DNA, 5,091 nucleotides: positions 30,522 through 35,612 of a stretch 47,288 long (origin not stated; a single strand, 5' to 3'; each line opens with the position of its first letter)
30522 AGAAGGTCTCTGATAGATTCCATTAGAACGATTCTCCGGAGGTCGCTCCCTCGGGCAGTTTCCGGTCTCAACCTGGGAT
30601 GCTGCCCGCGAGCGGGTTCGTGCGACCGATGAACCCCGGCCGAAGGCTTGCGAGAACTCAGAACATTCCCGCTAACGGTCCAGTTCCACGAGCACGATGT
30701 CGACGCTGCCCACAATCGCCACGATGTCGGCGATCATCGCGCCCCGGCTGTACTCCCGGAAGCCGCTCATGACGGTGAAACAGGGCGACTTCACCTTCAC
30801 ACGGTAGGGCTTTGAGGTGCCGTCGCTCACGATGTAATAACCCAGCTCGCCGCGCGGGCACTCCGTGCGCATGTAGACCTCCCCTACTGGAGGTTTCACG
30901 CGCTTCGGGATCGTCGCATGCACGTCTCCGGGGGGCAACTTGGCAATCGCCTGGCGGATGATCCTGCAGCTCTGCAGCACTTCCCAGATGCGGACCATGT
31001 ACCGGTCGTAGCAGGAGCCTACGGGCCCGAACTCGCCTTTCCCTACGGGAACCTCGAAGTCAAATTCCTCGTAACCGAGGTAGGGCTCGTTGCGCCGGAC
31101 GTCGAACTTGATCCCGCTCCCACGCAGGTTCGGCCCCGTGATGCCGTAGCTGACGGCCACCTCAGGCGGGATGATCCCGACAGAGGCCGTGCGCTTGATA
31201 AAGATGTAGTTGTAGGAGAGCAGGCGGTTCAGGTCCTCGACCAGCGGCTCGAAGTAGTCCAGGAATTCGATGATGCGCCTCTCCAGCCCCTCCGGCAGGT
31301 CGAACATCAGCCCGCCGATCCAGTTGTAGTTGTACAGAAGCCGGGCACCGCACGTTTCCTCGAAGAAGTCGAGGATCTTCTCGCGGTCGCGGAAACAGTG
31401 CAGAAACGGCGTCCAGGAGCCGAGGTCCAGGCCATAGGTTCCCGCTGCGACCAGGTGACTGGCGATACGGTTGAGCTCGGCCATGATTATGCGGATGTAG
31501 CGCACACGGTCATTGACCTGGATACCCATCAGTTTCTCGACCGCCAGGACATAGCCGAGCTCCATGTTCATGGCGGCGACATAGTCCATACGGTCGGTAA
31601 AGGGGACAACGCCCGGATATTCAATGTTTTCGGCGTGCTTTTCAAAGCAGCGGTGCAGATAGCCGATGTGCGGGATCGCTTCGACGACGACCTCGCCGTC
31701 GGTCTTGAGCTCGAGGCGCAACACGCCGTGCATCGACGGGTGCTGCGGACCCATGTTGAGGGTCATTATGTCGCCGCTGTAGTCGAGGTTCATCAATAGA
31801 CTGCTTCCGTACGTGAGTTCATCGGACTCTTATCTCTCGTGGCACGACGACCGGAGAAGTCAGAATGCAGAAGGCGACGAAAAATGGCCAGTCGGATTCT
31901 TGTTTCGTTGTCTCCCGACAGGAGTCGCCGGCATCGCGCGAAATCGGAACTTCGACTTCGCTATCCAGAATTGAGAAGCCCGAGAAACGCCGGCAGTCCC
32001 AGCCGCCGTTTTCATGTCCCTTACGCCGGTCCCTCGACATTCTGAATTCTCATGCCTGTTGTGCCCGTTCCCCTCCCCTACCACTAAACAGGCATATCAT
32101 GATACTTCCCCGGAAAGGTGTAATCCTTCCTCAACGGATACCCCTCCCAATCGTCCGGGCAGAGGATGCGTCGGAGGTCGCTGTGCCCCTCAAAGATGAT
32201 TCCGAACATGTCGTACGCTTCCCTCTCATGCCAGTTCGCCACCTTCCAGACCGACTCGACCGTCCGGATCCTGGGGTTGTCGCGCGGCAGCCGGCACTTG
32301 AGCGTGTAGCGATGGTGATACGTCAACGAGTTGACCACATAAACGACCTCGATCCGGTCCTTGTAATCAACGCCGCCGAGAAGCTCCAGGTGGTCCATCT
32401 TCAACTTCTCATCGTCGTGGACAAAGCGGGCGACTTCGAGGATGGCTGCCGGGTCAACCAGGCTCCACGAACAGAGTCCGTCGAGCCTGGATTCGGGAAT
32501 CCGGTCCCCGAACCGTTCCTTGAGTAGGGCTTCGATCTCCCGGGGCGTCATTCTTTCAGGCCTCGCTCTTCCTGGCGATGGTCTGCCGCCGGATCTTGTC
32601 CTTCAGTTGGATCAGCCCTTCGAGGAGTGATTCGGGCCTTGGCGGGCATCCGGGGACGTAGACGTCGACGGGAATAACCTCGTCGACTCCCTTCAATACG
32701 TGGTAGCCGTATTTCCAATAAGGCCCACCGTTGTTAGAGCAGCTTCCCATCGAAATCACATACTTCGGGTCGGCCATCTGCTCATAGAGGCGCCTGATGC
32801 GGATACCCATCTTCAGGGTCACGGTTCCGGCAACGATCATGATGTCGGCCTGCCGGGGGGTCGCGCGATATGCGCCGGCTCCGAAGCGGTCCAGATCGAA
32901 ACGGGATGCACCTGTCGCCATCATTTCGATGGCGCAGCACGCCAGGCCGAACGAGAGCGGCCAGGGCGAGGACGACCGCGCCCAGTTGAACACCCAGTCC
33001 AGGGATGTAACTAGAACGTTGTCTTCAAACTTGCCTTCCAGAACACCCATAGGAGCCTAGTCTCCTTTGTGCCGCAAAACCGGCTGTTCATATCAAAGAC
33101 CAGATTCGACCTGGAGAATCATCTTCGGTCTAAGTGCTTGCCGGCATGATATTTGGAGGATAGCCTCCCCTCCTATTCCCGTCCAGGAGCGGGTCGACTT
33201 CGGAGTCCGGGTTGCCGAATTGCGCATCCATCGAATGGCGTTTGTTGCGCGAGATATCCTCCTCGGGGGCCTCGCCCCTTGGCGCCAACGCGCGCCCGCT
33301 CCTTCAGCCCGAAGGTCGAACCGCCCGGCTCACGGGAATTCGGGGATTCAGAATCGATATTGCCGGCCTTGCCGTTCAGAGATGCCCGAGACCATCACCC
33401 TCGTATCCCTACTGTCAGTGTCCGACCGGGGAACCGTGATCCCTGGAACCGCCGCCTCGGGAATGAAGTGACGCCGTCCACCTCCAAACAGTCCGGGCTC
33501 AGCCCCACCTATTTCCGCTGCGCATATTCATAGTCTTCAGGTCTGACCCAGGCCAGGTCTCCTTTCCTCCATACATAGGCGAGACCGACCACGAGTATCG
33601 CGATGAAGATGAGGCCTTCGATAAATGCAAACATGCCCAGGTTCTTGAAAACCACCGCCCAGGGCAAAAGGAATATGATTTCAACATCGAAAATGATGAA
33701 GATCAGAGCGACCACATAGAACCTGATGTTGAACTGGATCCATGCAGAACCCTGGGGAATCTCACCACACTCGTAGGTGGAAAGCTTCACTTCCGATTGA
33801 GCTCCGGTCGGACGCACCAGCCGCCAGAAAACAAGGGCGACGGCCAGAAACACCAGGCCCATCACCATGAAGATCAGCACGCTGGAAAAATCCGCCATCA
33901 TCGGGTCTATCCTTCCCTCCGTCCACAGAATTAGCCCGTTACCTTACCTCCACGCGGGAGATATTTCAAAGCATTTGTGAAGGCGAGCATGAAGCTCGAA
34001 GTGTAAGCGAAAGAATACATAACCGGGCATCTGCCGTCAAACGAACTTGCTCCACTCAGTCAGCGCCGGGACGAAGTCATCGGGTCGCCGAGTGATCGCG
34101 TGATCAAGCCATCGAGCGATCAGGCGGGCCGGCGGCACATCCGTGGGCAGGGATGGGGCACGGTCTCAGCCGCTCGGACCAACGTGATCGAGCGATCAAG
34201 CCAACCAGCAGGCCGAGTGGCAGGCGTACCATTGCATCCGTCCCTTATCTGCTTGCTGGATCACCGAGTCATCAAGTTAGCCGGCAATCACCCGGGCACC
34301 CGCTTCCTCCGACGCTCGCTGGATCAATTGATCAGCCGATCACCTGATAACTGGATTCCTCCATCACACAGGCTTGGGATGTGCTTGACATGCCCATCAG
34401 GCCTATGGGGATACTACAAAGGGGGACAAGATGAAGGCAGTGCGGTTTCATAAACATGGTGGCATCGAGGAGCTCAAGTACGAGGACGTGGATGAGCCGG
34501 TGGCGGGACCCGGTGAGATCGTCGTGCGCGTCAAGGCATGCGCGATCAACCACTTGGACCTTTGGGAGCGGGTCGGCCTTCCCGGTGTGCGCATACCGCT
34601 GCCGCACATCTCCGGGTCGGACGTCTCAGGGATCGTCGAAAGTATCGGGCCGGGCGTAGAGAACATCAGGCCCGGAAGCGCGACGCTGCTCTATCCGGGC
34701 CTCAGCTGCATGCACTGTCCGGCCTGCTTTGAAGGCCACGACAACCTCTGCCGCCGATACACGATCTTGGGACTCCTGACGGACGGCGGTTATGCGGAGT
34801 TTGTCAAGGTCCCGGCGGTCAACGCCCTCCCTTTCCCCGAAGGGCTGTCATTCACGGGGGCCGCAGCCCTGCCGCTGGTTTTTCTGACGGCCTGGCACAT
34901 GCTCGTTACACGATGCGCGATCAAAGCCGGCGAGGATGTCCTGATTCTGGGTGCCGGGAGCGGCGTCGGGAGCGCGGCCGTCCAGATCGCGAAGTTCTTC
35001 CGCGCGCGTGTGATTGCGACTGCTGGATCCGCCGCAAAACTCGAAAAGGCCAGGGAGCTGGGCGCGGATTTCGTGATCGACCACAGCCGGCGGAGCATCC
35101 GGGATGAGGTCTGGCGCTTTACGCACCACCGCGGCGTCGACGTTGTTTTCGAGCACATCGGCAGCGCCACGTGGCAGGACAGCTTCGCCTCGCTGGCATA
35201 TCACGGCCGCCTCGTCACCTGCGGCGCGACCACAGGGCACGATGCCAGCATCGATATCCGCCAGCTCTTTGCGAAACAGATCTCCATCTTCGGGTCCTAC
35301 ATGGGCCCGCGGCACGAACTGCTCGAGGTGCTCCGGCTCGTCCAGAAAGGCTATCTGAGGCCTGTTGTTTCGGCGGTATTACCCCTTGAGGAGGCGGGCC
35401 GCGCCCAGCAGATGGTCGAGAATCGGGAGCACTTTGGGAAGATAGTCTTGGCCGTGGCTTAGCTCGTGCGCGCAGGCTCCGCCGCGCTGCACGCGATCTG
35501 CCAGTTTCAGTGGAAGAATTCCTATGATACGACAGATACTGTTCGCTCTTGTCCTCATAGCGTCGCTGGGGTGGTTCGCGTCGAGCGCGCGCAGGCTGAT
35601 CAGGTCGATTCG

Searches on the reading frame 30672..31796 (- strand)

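Call 56: search_protein_families(library=pfam, proteins=[window:30672-31796:-], max_evalue=0.0001)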
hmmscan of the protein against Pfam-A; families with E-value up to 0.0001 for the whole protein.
window:30672-31796:- (374 aa): 1 family
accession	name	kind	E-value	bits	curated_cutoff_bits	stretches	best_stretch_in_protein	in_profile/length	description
PF00346.24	Complex1_49kDa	-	1.3e-89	300.3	24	2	124-302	1-174/271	Respiratory-chain NADH dehydrogenase, 49 Kd subunit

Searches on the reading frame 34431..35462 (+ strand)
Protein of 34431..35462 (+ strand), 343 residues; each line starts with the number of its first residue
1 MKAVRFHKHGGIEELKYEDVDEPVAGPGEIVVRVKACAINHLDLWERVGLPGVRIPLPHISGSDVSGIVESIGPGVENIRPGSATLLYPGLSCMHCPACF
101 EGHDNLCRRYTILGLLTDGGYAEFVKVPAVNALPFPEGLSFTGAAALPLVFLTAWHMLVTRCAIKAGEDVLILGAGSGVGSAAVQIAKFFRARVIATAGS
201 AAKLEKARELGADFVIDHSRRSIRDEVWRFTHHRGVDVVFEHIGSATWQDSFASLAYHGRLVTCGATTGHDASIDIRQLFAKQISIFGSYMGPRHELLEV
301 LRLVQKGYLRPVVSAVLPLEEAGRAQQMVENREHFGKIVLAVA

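Call 56: search_protein_families(library=pfam, proteins=[window:34431-35462:+], max_evalue=0.0001)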
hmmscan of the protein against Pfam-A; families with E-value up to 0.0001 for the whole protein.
window:34431-35462:+ (343 aa): 3 families
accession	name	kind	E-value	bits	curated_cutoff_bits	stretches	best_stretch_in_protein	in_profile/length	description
PF00107.32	ADH_zinc_N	-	4.1e-34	117.7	31.8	1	178-305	1-128/129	Zinc-binding dehydrogenase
PF08240.17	ADH_N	-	1.9e-23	83.1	23.5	1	26-137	1-104/104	Alcohol dehydrogenase GroES-like domain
PF13602.12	ADH_zinc_N_2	-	2.5e-20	74.2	27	1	210-340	1-134/134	Zinc-binding dehydrogenase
